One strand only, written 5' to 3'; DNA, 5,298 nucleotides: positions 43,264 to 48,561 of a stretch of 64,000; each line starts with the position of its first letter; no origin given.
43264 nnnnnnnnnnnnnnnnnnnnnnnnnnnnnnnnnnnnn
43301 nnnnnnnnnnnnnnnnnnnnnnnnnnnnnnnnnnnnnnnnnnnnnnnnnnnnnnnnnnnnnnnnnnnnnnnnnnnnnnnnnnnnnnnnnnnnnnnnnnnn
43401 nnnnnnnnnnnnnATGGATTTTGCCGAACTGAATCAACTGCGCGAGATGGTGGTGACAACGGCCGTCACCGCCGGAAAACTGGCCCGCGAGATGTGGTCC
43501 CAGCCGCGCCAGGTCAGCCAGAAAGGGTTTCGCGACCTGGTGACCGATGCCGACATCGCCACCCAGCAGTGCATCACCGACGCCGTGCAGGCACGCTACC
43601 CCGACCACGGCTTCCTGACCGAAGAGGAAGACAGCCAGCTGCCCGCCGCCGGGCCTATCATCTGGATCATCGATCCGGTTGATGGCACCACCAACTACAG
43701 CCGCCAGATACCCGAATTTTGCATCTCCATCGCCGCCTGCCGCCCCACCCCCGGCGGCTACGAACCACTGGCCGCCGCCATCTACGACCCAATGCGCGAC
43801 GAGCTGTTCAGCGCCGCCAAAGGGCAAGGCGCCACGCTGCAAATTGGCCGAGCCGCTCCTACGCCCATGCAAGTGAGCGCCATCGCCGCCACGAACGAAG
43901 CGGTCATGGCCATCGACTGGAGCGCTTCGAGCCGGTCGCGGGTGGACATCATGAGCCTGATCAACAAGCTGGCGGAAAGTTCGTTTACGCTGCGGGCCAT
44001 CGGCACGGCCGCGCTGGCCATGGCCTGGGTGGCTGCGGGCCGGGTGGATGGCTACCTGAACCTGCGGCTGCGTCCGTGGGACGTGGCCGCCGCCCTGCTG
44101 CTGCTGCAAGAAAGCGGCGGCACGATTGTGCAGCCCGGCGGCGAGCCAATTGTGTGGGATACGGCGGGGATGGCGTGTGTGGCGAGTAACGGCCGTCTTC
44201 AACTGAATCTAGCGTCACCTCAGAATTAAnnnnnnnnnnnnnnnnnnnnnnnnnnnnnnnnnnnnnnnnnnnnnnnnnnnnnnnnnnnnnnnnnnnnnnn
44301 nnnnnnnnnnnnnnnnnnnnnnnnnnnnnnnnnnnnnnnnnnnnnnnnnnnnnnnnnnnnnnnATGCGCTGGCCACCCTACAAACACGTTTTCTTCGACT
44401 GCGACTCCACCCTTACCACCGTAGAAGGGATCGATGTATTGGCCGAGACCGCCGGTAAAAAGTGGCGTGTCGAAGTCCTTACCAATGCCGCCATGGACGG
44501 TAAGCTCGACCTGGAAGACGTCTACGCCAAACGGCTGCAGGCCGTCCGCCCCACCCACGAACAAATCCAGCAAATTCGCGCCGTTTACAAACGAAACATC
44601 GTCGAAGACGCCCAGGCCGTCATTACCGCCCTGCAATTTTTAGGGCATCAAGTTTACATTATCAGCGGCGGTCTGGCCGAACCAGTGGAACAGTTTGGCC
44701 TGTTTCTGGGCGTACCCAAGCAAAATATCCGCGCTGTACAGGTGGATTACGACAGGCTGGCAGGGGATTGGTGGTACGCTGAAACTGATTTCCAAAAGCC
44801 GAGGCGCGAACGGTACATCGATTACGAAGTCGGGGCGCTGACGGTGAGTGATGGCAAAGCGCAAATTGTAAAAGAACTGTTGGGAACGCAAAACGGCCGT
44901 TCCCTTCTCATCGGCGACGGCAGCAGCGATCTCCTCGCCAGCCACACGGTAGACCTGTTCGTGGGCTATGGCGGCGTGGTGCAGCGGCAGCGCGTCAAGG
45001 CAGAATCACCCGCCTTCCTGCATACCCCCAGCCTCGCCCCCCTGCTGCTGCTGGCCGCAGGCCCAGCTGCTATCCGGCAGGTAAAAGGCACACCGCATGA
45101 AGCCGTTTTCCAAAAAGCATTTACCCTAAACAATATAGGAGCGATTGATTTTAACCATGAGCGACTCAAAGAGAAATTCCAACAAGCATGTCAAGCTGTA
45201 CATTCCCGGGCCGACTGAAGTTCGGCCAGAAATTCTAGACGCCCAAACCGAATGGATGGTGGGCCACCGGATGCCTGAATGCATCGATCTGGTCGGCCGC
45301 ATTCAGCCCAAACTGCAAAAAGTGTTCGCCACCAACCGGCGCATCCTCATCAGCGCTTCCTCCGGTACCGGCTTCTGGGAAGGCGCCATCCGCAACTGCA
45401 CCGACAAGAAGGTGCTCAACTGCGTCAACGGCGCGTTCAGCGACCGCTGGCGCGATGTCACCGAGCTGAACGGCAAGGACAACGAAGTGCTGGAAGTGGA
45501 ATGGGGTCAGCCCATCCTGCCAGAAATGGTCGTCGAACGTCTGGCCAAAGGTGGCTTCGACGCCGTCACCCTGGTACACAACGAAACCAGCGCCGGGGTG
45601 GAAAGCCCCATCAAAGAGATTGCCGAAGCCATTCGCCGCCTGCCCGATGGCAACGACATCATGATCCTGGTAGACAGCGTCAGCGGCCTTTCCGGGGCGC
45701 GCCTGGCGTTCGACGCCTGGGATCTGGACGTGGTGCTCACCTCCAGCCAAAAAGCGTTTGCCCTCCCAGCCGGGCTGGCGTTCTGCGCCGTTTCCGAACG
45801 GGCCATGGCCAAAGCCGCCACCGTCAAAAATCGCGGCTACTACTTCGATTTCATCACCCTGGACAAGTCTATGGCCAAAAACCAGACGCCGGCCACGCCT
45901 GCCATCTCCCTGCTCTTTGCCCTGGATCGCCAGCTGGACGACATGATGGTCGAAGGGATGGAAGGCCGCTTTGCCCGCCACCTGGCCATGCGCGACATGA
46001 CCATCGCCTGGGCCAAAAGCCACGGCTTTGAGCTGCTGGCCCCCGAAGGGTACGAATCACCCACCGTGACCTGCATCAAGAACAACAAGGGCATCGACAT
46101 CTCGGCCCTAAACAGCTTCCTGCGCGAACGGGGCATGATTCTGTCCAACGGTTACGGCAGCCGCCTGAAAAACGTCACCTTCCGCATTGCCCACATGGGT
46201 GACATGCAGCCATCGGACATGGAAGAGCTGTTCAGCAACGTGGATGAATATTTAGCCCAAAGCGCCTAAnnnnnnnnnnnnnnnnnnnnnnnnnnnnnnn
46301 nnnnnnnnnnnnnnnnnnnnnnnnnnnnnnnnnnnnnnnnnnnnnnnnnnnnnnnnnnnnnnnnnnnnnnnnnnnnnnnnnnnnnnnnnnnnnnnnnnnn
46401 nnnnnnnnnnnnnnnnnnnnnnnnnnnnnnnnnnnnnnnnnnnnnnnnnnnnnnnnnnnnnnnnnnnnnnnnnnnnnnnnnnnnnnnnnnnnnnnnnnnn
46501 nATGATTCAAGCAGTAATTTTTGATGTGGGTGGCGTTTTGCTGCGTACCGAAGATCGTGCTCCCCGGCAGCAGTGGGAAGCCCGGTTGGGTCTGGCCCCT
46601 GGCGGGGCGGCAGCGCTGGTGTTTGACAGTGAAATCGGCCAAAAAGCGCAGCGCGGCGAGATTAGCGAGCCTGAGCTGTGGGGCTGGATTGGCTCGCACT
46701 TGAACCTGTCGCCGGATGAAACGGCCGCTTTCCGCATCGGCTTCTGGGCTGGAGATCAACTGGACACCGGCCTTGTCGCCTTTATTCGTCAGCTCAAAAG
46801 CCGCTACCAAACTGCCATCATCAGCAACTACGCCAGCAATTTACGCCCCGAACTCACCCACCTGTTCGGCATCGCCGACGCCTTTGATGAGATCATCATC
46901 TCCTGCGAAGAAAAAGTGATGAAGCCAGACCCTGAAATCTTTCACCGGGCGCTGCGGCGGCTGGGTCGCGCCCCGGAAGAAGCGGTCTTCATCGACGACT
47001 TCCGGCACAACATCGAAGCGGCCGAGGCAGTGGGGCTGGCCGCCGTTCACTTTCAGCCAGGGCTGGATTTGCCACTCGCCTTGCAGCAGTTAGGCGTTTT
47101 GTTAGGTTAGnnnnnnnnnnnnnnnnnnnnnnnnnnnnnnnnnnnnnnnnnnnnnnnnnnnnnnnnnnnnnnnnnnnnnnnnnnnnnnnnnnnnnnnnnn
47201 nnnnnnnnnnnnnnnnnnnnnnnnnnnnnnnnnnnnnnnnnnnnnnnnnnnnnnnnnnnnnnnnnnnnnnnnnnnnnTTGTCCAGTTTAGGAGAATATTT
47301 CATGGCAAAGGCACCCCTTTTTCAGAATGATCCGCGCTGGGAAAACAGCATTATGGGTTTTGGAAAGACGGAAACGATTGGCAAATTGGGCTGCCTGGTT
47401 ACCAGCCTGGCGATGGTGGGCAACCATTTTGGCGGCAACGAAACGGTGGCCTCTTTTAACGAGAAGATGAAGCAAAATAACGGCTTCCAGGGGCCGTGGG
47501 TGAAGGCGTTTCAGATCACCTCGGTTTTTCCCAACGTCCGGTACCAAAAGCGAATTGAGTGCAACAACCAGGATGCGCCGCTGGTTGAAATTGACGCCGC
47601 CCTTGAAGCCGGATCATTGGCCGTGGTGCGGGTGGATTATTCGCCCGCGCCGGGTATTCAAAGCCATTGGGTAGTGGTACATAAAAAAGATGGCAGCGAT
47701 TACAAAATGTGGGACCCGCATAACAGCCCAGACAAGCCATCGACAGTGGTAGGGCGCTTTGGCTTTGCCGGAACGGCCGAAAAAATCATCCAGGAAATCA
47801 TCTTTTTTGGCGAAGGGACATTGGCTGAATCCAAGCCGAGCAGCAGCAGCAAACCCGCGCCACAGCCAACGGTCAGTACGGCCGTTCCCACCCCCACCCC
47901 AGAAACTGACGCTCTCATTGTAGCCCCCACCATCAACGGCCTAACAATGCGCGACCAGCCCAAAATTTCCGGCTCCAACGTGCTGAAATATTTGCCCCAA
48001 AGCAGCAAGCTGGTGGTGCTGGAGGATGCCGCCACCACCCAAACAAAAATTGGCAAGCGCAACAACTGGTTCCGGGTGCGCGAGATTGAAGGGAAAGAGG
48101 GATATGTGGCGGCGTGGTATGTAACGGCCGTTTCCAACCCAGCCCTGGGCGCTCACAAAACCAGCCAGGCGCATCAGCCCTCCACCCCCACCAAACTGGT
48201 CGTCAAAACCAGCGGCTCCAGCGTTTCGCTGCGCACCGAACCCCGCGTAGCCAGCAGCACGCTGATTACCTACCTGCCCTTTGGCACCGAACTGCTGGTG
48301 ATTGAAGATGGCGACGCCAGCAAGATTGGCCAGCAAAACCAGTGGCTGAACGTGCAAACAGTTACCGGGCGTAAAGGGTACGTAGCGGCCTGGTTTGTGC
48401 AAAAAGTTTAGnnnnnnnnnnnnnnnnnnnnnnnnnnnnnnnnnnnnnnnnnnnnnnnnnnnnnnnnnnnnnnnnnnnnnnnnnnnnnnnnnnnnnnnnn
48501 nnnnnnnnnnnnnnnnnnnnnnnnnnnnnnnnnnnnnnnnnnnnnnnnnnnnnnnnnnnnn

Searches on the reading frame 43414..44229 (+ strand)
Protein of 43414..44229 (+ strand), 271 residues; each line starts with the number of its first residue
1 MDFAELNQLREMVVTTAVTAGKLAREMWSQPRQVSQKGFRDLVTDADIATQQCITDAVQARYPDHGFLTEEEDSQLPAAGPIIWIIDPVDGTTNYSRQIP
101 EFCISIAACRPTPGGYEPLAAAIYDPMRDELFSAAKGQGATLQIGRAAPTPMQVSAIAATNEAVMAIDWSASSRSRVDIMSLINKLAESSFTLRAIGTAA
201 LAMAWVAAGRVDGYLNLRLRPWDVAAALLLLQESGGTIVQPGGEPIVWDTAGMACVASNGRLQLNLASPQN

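Call 9: search_protein_families(library=pfam, proteins=[window:43414-44229:+], max_evalue=0.001)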
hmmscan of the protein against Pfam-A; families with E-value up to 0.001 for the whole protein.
window:43414-44229:+ (271 aa): 1 family
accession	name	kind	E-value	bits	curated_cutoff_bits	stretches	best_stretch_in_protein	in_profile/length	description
PF00459.30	Inositol_P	-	8.9e-55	186.5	27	1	6-262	2-258/271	Inositol monophosphatase family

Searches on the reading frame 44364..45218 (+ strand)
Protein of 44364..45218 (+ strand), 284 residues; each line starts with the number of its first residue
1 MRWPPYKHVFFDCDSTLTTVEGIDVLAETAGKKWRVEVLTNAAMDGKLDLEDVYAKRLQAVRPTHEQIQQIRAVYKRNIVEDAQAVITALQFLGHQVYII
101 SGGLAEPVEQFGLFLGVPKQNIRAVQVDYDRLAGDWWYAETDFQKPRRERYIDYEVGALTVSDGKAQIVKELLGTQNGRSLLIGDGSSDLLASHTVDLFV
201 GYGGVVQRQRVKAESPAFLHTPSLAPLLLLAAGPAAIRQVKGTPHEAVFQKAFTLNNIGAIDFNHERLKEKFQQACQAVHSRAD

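Call 9: search_protein_families(library=pfam, proteins=[window:44364-45218:+], max_evalue=0.001)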
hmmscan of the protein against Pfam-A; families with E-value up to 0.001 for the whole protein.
window:44364-45218:+ (284 aa): 2 families
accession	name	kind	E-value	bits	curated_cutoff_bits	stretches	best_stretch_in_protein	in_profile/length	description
PF12710.13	HAD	-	1.9e-10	42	27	1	9-190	1-185/189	haloacid dehalogenase-like hydrolase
PF00702.32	Hydrolase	-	1.3e-07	32.6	26.4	1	6-192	1-186/191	haloacid dehalogenase-like hydrolase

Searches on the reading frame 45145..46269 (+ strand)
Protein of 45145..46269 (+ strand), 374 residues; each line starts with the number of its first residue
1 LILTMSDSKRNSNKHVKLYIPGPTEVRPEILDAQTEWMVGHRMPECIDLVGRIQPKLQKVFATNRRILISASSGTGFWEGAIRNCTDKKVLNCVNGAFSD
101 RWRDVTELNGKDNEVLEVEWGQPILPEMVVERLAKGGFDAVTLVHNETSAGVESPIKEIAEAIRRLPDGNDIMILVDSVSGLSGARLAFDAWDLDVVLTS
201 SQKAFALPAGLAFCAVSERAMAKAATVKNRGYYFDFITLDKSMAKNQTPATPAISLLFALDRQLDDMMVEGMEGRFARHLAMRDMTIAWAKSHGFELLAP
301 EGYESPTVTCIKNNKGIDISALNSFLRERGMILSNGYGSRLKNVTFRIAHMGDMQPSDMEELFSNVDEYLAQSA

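Call 9: search_protein_families(library=pfam, proteins=[window:45145-46269:+], max_evalue=0.001)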
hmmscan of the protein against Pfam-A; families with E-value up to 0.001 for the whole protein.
window:45145-46269:+ (374 aa): 1 family
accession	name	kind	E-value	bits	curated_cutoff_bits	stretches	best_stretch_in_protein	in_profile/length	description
PF00266.25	Aminotran_5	-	1.5e-14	54.2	21.5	1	102-336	105-338/371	Aminotransferase class-V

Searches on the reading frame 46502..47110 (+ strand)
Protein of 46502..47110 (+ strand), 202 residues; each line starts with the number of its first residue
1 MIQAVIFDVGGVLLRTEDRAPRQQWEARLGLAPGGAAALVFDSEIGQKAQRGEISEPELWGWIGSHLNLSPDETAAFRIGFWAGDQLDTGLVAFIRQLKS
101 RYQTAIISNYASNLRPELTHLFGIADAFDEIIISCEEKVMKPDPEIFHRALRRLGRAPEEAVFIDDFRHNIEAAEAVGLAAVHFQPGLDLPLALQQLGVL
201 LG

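Call 9: search_protein_families(library=pfam, proteins=[window:46502-47110:+], max_evalue=0.001)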
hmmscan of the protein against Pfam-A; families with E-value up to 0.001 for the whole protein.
window:46502-47110:+ (202 aa): 4 families
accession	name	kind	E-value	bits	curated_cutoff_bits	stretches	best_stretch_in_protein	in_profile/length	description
PF00702.32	Hydrolase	-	2.7e-23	83.8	26.4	1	2-178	1-191/191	haloacid dehalogenase-like hydrolase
PF13419.12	HAD_2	-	4.4e-14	53.4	23.8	1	90-181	83-175/178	Haloacid dehalogenase-like hydrolase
PF13242.12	Hydrolase_like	-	2.6e-05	24.5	22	1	141-183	4-47/75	HAD-hyrolase-like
PF11019.14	DUF2608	-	0.00046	20.2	22.6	0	146-176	166-196/244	Protein of unknown function (DUF2608)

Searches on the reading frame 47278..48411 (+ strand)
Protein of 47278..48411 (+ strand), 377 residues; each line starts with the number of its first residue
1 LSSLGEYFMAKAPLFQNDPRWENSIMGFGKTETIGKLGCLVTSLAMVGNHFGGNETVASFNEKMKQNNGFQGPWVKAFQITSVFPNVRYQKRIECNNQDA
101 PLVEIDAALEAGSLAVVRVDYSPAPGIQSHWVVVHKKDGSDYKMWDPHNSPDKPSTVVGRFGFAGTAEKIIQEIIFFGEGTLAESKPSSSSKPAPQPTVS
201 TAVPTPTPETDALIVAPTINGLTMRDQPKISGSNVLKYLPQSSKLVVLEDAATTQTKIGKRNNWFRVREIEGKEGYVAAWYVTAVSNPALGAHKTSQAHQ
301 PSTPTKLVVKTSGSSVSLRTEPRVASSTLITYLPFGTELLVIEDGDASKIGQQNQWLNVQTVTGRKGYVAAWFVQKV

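Call 9: search_protein_families(library=pfam, proteins=[window:47278-48411:+], max_evalue=0.001)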
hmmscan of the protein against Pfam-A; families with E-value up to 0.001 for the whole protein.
window:47278-48411:+ (377 aa): 1 family
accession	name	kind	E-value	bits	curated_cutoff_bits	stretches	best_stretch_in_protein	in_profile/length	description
PF08239.17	SH3_3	-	1.1e-15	58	27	2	221-282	2-53/54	Bacterial SH3 domain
